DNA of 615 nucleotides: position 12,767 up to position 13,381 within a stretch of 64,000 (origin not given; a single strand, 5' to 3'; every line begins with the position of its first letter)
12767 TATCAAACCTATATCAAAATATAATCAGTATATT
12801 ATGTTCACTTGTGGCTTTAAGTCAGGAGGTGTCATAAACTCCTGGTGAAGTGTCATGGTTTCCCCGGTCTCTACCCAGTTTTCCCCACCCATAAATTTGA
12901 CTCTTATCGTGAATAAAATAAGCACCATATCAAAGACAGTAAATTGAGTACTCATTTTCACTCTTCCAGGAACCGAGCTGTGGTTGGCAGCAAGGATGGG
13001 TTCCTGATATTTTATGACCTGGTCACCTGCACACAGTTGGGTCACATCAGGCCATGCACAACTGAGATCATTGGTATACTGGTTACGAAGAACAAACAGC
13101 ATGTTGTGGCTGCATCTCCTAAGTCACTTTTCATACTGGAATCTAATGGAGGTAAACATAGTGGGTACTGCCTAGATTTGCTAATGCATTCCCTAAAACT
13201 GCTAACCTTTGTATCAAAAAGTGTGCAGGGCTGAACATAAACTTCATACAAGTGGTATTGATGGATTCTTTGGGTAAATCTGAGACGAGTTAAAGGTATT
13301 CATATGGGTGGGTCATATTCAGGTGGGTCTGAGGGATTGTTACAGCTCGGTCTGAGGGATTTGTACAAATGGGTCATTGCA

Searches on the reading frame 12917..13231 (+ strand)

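Call 46: search_protein_families(library=pfam, max_evalue=0.1, proteins=[window:12917-13231:+])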
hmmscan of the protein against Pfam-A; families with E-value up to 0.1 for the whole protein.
window:12917-13231:+ (105 aa): 5 families
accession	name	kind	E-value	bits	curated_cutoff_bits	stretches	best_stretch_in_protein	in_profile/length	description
PF25172.1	Beta-prop_WDR3_2nd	-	0.00032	20.5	140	1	8-67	40-99/293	WDR3 second beta-propeller domain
PF25173.1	Beta-prop_WDR3_1st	-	0.00038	20.6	154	1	10-68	117-175/184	WDR3 first beta-propeller domain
PF23393.2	Beta-prop_WDR90_POC16_2nd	-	0.023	14.3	60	1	7-68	37-98/291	WDR90/POC16, second beta-propeller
PF23414.1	Beta-prop_EML_2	-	0.034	13.9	90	1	3-68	36-101/266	Echinoderm microtubule-associated protein second beta-propeller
PF08553.16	VID27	-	0.07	12.6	22.1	1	8-77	148-217/356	VID27 C-terminal WD40-like domain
